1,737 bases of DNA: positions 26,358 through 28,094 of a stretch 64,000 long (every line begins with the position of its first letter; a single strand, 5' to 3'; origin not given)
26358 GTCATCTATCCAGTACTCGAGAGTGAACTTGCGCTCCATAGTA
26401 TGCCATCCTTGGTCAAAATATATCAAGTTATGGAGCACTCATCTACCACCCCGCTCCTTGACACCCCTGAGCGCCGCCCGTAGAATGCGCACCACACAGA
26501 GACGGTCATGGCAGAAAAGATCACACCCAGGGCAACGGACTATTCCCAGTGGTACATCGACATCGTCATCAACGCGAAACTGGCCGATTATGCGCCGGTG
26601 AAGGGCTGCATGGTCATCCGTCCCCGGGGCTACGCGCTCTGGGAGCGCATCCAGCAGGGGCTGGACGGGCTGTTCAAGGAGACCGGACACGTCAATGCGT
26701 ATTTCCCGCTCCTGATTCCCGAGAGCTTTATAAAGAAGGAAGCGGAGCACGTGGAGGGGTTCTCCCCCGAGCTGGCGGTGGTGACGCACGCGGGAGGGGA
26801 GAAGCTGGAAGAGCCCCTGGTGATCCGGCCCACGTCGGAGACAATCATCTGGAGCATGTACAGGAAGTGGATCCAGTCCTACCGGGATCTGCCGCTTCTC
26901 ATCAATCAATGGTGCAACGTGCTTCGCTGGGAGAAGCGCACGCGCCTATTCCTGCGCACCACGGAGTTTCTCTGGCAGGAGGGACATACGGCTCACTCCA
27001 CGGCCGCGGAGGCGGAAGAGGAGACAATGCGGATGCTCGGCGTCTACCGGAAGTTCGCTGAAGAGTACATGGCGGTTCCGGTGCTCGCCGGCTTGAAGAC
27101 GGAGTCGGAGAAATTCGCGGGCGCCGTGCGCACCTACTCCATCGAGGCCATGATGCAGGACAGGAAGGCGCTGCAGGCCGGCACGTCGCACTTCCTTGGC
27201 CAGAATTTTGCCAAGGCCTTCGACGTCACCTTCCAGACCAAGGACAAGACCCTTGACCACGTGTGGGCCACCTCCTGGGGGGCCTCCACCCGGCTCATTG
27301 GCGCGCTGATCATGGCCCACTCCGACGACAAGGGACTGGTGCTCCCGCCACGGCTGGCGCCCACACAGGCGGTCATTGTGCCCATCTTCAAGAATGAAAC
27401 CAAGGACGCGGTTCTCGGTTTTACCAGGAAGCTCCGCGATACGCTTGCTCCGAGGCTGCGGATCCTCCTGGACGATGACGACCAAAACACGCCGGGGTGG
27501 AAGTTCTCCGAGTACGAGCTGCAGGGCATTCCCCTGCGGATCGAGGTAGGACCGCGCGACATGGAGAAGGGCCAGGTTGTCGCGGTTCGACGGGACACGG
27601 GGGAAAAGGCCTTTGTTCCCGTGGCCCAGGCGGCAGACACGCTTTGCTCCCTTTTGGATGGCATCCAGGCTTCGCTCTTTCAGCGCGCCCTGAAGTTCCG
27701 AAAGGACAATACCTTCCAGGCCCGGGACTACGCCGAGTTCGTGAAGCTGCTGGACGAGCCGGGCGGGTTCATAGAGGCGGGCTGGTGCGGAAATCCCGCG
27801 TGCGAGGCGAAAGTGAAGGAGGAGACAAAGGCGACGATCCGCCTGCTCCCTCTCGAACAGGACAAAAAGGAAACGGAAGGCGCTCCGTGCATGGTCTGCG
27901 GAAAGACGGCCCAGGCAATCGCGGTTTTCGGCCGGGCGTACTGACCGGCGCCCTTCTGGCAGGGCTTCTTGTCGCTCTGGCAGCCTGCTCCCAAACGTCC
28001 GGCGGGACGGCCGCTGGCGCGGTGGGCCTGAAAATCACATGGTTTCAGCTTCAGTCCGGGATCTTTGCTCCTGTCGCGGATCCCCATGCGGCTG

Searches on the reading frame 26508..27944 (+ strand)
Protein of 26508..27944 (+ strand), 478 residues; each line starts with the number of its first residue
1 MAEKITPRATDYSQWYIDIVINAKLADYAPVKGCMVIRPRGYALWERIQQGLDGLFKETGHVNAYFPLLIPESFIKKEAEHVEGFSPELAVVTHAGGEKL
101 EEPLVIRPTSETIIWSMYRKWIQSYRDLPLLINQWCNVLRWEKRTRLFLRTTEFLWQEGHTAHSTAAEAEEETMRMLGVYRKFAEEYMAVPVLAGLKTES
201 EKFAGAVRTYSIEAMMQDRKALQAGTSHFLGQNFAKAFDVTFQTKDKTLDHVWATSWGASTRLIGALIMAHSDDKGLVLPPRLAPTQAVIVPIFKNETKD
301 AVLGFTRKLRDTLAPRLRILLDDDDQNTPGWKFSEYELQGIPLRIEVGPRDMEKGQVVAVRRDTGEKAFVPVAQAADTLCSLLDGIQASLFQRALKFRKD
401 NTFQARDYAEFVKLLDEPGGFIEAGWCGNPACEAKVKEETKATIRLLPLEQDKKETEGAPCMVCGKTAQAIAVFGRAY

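Call 55: search_protein_families(library=ncbifam, proteins=[window:26508-27944:+], max_evalue=0.00001)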
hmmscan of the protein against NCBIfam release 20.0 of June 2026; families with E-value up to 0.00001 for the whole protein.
window:26508-27944:+ (478 aa): 7 families
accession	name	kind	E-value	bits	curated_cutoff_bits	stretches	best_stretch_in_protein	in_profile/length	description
TIGR00408.1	proS_fam_I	equivalog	8.7e-179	595.4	437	1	7-478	3-475/475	proline--tRNA ligase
NF006625.0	PRK09194.1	equivalog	2e-33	116.1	558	2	214-379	395-558/559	proline--tRNA ligase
NF008979.1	PRK12325.1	exception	4.7e-33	114.7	550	2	212-378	270-435/437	proline--tRNA ligase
TIGR00409.1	proS_fam_II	equivalog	6.6e-29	101.2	306.7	2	214-374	401-560/568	proline--tRNA ligase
TIGR00418.1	thrS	equivalog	1.2e-13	50.9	383.65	1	233-367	421-548/565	threonine--tRNA ligase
NF003068.0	PRK03991.1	equivalog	1.4e-07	30.3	484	1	235-374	442-583/613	threonine--tRNA ligase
NF003211.1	PRK04173.1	equivalog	5.3e-07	28.9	312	1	242-377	314-452/454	glycine--tRNA ligase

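Call 56: list_cluster_members(proteins=[window:26508-27941:+, window:4814-7006:-, window:10210-12603:-, window:16352-17497:-, window:2782-3942:-])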
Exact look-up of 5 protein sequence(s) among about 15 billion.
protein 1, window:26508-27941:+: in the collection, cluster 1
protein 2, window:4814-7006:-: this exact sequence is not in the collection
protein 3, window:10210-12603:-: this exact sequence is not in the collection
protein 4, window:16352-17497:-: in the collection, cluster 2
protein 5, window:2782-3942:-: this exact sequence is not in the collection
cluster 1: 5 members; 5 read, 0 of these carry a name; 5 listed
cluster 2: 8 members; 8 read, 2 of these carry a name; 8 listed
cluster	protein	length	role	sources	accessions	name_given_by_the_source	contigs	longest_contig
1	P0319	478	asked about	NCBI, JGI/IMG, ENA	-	-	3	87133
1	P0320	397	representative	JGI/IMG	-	-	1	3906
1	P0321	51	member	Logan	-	-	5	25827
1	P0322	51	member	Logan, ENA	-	-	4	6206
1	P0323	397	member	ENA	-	-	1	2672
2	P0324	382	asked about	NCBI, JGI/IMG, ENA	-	-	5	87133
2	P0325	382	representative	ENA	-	-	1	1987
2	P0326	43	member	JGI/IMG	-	hypothetical protein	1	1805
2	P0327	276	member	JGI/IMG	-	hypothetical protein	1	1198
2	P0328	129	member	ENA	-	-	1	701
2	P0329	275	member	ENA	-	-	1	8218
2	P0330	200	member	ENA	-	-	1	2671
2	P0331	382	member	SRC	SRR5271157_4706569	-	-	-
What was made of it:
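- Tried and rejected: The cluster look-up gave no organism names (call 56).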

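Call 57: find_homologous_proteins(query=window:26508-27941:+, max_evalue=1e-100)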
Query window:26508-27941:+ (478 aa): 7999 proteins with E <= 1e-100 among 8000 candidates; the best 120 are listed.
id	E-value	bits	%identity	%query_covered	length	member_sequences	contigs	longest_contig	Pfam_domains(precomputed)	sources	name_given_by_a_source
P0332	1.1e-289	979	88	100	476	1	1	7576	PF03129.26,PF00587.31,PF09180.17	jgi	jgi:prolyl-tRNA synthetase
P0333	5.5e-289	977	88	100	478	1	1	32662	PF03129.26,PF00587.31,PF09180.17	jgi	jgi:prolyl-tRNA synthetase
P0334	8.5e-289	976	88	100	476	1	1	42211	PF03129.26,PF00587.31,PF09180.17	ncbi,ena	-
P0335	9.6e-289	976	87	100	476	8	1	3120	PF03129.26,PF00587.31,PF09180.17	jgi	jgi:prolyl-tRNA synthetase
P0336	1.3e-288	975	88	100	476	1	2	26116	PF03129.26,PF00587.31,PF09180.17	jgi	jgi:prolyl-tRNA synthetase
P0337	2.6e-288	974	87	100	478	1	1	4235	PF03129.26,PF00587.31,PF09180.17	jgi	jgi:prolyl-tRNA synthetase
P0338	5.4e-288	973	87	100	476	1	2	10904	PF03129.26,PF00587.31,PF09180.17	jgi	jgi:prolyl-tRNA synthetase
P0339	5.4e-288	973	87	100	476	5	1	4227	PF03129.26,PF00587.31,PF09180.17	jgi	jgi:prolyl-tRNA synthetase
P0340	5.4e-288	973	88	100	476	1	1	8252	PF03129.26,PF00587.31,PF09180.17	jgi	jgi:prolyl-tRNA synthetase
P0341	6.1e-288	973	87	100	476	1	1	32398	PF03129.26,PF00587.31,PF09180.17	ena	-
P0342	8.3e-288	973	87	100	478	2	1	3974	PF03129.26,PF00587.31,PF09180.17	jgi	jgi:prolyl-tRNA synthetase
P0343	3.0e-287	971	86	100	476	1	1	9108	PF03129.26,PF00587.31,PF09180.17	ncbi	-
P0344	3.4e-287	971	86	100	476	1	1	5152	PF03129.26,PF00587.31,PF09180.17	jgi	jgi:prolyl-tRNA synthetase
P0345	1.3e-286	969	87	100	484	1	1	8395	PF03129.26,PF00587.31,PF09180.17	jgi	jgi:prolyl-tRNA synthetase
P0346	2.7e-286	968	86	100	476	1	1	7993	PF03129.26,PF00587.31,PF09180.17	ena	-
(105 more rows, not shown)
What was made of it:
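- The host is a diderm Spirochaetia: ProRS is 81-87% identical to proteins named 'Spirochaetia bacterium' (call 57).
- Tried and rejected: Host taxonomy was then obtained from ProRS homologues (call 57).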
